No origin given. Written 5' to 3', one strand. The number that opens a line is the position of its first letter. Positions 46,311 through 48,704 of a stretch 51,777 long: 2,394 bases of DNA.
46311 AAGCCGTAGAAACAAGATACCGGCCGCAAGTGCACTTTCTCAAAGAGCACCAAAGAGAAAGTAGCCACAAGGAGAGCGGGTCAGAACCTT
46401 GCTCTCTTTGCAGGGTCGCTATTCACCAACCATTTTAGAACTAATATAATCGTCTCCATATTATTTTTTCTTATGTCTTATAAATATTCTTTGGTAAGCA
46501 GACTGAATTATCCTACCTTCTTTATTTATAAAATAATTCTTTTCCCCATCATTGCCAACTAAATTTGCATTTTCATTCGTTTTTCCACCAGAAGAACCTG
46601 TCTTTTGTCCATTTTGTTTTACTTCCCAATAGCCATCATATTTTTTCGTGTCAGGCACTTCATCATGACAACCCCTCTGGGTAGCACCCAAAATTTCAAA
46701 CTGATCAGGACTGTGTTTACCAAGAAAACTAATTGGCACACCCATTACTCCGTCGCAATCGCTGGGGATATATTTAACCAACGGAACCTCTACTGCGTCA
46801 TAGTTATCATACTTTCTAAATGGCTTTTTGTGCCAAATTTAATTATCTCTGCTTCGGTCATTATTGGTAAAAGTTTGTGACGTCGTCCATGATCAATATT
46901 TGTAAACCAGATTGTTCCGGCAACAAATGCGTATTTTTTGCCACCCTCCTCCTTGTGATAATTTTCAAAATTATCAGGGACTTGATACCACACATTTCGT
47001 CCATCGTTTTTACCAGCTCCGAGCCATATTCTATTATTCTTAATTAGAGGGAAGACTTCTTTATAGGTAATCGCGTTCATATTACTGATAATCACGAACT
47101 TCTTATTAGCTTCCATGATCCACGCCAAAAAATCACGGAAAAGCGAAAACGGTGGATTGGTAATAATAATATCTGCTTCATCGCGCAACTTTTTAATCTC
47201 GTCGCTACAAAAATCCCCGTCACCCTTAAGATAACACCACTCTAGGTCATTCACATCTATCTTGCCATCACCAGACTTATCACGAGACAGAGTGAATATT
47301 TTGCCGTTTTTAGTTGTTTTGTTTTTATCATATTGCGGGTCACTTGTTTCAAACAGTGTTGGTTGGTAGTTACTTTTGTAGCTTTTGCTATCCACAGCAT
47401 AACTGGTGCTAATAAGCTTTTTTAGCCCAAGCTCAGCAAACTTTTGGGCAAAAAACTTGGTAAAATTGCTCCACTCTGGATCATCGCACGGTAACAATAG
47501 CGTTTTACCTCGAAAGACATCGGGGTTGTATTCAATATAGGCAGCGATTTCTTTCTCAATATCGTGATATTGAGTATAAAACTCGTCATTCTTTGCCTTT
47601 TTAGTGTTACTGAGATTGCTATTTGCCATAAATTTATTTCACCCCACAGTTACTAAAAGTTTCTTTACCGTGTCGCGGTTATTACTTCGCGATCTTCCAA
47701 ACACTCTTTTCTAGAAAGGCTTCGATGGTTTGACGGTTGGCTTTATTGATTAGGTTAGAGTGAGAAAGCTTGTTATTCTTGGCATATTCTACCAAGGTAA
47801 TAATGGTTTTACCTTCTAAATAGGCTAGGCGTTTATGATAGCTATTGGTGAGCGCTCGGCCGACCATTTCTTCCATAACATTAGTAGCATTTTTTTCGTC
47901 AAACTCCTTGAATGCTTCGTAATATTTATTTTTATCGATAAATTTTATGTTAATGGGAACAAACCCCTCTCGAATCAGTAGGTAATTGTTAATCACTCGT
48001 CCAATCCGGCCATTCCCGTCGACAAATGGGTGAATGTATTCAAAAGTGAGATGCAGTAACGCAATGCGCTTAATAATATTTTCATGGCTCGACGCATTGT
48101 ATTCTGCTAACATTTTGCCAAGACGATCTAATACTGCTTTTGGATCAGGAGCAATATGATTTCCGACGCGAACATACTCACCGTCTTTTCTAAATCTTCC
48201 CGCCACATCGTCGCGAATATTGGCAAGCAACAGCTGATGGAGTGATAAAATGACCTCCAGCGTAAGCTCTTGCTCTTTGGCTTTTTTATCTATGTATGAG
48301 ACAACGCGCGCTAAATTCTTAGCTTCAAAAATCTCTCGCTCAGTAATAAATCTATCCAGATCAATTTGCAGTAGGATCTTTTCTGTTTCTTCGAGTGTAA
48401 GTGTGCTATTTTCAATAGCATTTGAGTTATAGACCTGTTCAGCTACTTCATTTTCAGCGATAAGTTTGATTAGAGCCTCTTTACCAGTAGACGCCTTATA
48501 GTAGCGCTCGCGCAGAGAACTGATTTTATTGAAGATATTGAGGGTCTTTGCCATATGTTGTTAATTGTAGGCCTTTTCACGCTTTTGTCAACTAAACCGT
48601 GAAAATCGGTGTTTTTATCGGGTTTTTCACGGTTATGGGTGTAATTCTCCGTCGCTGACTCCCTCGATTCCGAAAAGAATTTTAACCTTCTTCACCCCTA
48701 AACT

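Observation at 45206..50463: AT-rich ~5-kb accessory island stacking PanA-type, Fic and RhuM-Doc modules with an orphan EcoRI-like methylase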

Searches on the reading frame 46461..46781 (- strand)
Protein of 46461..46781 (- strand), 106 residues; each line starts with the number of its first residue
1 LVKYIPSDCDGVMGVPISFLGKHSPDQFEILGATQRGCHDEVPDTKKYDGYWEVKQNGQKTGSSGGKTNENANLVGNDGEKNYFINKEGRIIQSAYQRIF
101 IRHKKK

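Call 3: search_protein_families(library=pfam, proteins=[window:46461-46781:-], max_evalue=0.01)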
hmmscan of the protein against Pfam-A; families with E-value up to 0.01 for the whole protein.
window:46461-46781:- (106 aa): 1 family
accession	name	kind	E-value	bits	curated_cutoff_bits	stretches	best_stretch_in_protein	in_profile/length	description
PF13651.11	EcoRI_methylase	-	1.3e-12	48.1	26.4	1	2-104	269-345/345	Adenine-specific methyltransferase EcoRI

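Call 4: search_protein_families(library=padloc, proteins=[window:46461-46781:-], max_evalue=0.01)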
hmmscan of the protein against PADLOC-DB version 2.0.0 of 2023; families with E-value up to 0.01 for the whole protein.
window:46461-46781:- (106 aa): 1 family
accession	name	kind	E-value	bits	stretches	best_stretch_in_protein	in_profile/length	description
PDLC03297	MTase_II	-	2.6e-09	35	1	2-36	261-295/332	Type II methyltransferase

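Call 5: search_protein_families(library=ncbifam, proteins=[window:46461-46781:-], max_evalue=0.01)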
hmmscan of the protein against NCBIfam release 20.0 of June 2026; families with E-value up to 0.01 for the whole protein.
window:46461-46781:- (106 aa): 0 families

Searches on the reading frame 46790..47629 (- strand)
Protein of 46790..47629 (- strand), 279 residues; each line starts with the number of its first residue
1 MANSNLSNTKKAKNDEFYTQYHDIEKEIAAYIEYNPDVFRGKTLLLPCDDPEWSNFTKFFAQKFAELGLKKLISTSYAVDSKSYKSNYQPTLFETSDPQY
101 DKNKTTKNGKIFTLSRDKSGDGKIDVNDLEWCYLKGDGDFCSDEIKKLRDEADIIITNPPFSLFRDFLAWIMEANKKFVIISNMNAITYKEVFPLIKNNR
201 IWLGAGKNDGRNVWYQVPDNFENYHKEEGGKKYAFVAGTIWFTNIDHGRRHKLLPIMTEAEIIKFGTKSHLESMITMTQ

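Call 3: search_protein_families(library=pfam, proteins=[window:46790-47629:-], max_evalue=0.01)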
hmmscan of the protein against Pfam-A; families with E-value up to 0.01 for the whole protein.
window:46790-47629:- (279 aa): 1 family
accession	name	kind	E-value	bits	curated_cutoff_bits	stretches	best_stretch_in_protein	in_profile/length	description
PF13651.11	EcoRI_methylase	-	3.1e-91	306.7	26.4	1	5-261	1-251/345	Adenine-specific methyltransferase EcoRI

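Call 4: search_protein_families(library=padloc, proteins=[window:46790-47629:-], max_evalue=0.01)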
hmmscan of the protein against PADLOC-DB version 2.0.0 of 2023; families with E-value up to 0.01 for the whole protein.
window:46790-47629:- (279 aa): 1 family
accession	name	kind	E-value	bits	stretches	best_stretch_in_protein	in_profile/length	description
PDLC03297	MTase_II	-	5.6e-67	224.5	1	3-257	7-237/332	Type II methyltransferase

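Call 5: search_protein_families(library=ncbifam, proteins=[window:46790-47629:-], max_evalue=0.01)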
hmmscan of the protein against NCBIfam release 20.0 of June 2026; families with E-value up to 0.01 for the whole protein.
window:46790-47629:- (279 aa): 0 families

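Call 20: search_protein_families(library=phrogs, proteins=[window:46790-47629:-], max_evalue=0.1)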
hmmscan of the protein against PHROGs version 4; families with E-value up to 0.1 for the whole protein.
window:46790-47629:- (279 aa): 2 families
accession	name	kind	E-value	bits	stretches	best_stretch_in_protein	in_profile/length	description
phrog_799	-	other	3e-08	34.3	1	130-199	264-333/458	DNA methyltransferase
phrog_2713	-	unknown function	0.082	12.9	0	143-164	282-303/520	-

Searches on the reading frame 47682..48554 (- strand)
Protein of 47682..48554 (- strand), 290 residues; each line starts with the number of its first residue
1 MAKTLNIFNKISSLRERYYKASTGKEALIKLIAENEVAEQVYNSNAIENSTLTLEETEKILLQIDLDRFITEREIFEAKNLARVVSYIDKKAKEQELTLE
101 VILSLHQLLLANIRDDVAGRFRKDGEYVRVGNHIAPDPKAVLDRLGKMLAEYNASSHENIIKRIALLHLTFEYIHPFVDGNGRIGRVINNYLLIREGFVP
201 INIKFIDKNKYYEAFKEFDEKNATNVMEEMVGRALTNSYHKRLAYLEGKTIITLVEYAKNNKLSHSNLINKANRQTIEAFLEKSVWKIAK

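Call 3: search_protein_families(library=pfam, proteins=[window:47682-48554:-], max_evalue=0.01)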
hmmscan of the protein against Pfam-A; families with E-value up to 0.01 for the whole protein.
window:47682-48554:- (290 aa): 1 family
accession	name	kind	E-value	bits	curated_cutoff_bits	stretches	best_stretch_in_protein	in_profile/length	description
PF02661.23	Fic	-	6.7e-23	81.8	24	1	97-193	2-93/93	Fic/DOC family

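Call 4: search_protein_families(library=padloc, proteins=[window:47682-48554:-], max_evalue=0.01)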
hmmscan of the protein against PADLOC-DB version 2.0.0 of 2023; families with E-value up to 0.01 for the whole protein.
window:47682-48554:- (290 aa): 9 families
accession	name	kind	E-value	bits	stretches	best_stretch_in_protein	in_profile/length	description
PDLC04836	PDC-S04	-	8.5e-35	118.1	1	39-247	28-238/244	-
PDLC04840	PDC-S04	-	1.1e-30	105.1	1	41-229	16-210/227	-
PDLC03963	SoFic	-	2.6e-29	100.8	1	37-287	57-309/361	-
PDLC04837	PDC-S04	-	2.1e-26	90.7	1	39-228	28-218/234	-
PDLC04839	PDC-S04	-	9.2e-20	69.2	1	64-236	28-203/205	-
PDLC04966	PDC-S24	-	2.8e-17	60.7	1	69-203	204-346/497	-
PDLC04838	PDC-S04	-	5.2e-11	40.7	1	76-238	42-205/209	-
PDLC04842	PDC-S04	-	1.2e-08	33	1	98-248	43-183/202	-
PDLC04841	PDC-S04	-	2.5e-08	31.9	1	158-248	193-281/292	-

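Call 5: search_protein_families(library=ncbifam, proteins=[window:47682-48554:-], max_evalue=0.01)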
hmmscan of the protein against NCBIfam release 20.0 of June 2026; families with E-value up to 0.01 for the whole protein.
window:47682-48554:- (290 aa): 6 families
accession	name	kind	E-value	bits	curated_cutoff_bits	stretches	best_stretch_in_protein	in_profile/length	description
NF046030.1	ProtAdlyltaseSoFic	equivalog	1.5e-11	43.9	550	1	161-217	179-241/361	protein adenylyltransferase Fic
TIGR02613.1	mob_myst_B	hypoth_equivalog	1e-09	38.5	124.4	1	71-201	18-149/186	mobile mystery protein B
NF046029.1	ProtAdlyltaseNmFic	equivalog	4.4e-08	33.1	230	1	98-248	28-168/177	protein adenylyltransferase Fic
NF041381.1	XopAC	subfamily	0.00051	18.9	450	1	97-231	304-448/451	XopAC/AvrAC family type III secretion system effector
NF007672.0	PRK10347.1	equivalog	0.0041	16.8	181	1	154-216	114-175/200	putative adenosine monophosphate-protein transferase Fic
TIGR01550.1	DOC_P1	subfamily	0.008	16.3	38.65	0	137-197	28-88/122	type II toxin-antitoxin system death-on-curing family toxin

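Call 20: search_protein_families(library=phrogs, proteins=[window:47682-48554:-], max_evalue=0.1)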
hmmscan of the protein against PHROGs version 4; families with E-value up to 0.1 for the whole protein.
window:47682-48554:- (290 aa): 7 families
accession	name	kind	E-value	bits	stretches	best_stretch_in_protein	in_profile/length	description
phrog_11900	-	unknown function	1.5e-40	140.1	1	36-231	13-213/230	-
phrog_5978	-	unknown function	9.3e-30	104.9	1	6-222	20-253/364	-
phrog_23170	-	unknown function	7.1e-15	56.2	1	79-226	26-180/191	-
phrog_13548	-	unknown function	2.9e-09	37.4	1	28-230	55-265/379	-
phrog_12747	-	unknown function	2.5e-07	31.5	1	91-212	48-175/211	-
phrog_10690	-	unknown function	1.1e-05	25.6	1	78-189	180-294/346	-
phrog_577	-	moron, auxiliary metabolic gene and host takeover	0.043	14.7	0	144-189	36-81/128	Doc-like toxin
